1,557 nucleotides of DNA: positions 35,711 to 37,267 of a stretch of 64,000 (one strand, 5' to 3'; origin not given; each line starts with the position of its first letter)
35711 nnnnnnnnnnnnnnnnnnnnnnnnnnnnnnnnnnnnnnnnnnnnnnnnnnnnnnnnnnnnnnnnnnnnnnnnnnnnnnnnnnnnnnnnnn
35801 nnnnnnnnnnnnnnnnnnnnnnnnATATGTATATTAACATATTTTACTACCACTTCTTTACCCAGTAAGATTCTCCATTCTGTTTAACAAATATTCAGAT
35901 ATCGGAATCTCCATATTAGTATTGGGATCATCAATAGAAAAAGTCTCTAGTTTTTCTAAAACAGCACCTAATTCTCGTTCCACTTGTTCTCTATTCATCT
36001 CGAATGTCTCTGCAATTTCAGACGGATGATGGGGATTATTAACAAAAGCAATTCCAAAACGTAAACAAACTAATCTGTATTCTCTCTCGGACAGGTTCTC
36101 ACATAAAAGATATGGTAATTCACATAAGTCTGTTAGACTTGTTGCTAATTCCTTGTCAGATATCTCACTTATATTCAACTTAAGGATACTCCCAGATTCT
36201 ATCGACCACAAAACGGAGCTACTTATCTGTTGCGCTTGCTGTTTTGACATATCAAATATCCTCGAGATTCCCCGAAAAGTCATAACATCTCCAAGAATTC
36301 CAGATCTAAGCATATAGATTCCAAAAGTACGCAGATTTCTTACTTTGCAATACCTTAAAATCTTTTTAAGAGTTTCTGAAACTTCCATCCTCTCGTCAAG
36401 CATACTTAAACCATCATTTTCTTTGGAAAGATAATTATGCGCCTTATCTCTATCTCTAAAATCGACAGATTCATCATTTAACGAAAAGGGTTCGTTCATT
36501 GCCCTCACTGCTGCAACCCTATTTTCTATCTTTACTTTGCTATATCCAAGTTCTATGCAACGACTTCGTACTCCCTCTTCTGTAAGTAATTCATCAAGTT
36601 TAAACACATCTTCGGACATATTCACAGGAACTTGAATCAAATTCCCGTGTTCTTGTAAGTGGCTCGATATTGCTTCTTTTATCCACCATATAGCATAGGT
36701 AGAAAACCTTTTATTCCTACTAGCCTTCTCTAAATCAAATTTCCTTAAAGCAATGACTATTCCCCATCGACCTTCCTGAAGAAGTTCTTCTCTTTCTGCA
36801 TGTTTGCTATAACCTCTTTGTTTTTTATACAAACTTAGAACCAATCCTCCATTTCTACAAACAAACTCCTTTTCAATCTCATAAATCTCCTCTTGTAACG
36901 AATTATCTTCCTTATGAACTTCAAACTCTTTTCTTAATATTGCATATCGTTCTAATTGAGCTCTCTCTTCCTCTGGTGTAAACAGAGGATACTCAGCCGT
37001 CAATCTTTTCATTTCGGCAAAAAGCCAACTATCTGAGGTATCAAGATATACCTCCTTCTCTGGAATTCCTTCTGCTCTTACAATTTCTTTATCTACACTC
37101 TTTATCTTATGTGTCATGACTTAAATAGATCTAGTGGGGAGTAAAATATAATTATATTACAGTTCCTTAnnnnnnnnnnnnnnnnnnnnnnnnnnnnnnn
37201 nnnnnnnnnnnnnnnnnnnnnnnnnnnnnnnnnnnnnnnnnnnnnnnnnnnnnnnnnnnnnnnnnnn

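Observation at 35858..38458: Tandem divergent sigma-70 paralogs with a 129-nt identical patch and a conserved 5'-UTR motif, embedded between tRNAs and the ftsQAZ cluster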

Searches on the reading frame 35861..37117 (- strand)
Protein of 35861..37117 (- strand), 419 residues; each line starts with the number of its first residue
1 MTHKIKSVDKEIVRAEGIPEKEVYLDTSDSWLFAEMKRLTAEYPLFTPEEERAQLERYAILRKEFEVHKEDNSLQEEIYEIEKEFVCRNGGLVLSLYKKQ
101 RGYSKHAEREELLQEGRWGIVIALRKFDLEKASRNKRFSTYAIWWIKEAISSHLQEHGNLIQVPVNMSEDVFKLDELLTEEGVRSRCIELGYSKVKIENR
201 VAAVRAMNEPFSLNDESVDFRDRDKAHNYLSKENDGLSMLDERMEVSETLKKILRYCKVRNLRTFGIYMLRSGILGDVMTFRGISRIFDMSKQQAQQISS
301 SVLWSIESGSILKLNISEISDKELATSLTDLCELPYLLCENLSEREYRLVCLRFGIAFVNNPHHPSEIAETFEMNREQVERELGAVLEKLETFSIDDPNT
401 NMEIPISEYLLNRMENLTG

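Call 6: search_protein_families(library=pfam, proteins=[window:35861-37117:-], max_evalue=1)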
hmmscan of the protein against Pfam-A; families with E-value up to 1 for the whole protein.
window:35861-37117:- (419 aa): 3 families
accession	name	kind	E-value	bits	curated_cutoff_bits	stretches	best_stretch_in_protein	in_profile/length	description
PF04542.20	Sigma70_r2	-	9.2e-08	32.2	24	1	88-156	4-67/71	Sigma-70 region 2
PF04545.22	Sigma70_r4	-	0.0071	16.3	24.1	1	341-390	4-48/50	Sigma-70, region 4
PF21476.4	PF0610-like_N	-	0.021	15.5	33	0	10-24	18-32/50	PF0610-like, N-terminal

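Call 7: search_protein_families(library=ncbifam, proteins=[window:35861-37117:-], max_evalue=1)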
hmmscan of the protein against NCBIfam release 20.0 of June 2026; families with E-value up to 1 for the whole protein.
window:35861-37117:- (419 aa): 41 families (the best 25 are shown)
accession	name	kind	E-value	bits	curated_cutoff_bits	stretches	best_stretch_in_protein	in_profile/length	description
TIGR02393.1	RpoD_Cterm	equivalog_domain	5.8e-24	85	354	2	83-306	3-224/238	RNA polymerase sigma factor RpoD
TIGR02997.1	Sig70-cyanoRpoD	subfamily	9.7e-21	74.3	384.5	2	80-303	74-294/298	RNA polymerase sigma factor, RpoD/SigA family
NF041931.2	MzaA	equivalog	1.7e-19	70.2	800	2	67-303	462-698/726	MZA anti-phage system associated sigma-70 family RNA polymerase sigma factor MzaA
NF005920.0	PRK07921.1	subfamily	2.2e-18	66.3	464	1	87-309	97-317/328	RNA polymerase sigma factor SigB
NF004566.0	PRK05901.2-4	equivalog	1.2e-16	60.9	531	1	71-175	182-282/448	RNA polymerase sigma factor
NF004208.0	PRK05658.1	equivalog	2.7e-16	59.7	555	2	79-175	391-482/631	RNA polymerase sigma factor RpoD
NF004564.0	PRK05901.2-2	equivalog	4.3e-16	58.6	617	2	64-175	231-338/500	RNA polymerase sigma factor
NF004561.0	PRK05901.1-3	equivalog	9.4e-16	58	582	1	89-174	308-388/537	RNA polymerase sigma factor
TIGR02937.1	sigma70-ECF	superfamily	1.2e-15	57.5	42.9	2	83-299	4-154/165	sigma-70 family RNA polymerase sigma factor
NF005785.0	PRK07598.1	equivalog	3e-15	56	554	2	80-303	175-395/415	RNA polymerase sigma factor SigC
NF004560.0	PRK05901.1-1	equivalog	3.8e-15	56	711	1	90-176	288-369/516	RNA polymerase sigma factor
NF006666.0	PRK09210.1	equivalog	6.9e-15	55.2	572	1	75-215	127-267/370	RNA polymerase sigma factor RpoD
NF004565.0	PRK05901.2-3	equivalog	7.4e-15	54.7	484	1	85-213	258-388/501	RNA polymerase sigma factor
NF004562.0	PRK05901.1-4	equivalog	4.3e-14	51.9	779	1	78-277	314-517/571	RNA polymerase sigma factor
NF005643.0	PRK07406.1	equivalog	4.7e-14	52.3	500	1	84-181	164-259/397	RNA polymerase sigma factor RpoD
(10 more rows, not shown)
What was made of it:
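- On Primary (group 1) sigma factor RpoD/SigA: All RpoD/SigA NCBIfam models fall far below their cut-offs (call 7).
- Checked: Both have Pfam Sigma70_r2 above the gathering score, and both match RpoD/SigA-type NCBIfam models across r2-r4 (calls 6, 7).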

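Call 73: search_protein_families(library=padloc, proteins=[window:35861-37117:-], max_evalue=0.001)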
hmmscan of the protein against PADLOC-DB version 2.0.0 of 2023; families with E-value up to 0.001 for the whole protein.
window:35861-37117:- (419 aa): 1 family
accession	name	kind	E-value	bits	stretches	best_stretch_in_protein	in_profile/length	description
PDLC02203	MzaA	-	2.1e-16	57.3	1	83-303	432-652/683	-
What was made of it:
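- Closest known: MzaA, the sigma-70-family component of the MZA anti-phage system. Same: It is the best PADLOC hit and a strong NCBIfam hit through the shared sigma-70 core (calls 7, 73).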

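Call 74: search_protein_families(library=phrogs, proteins=[window:35861-37117:-], max_evalue=0.001)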
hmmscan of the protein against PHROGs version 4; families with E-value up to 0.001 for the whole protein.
window:35861-37117:- (419 aa): 1 family
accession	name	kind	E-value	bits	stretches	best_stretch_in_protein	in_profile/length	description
phrog_351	-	transcription regulation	5e-24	85.9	1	60-298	479-714/928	RNA polymerase sigma factor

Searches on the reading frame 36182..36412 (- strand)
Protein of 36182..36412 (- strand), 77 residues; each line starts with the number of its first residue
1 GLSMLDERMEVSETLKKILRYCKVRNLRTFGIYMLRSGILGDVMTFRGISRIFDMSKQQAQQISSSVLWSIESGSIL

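Call 69: search_protein_families(library=pfam, proteins=[window:36182-36412:-], max_evalue=10)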
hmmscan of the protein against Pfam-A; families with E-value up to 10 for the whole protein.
seq(77 aa): 2 families
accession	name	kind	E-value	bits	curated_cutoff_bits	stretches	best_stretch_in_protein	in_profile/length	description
PF21742.2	DUF6868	-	0.016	16.4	27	1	12-64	3-54/80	Family of unknown function (DUF6868)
PF00631.27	G-gamma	-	0.15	12.5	27.1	1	7-23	21-37/69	GGL domain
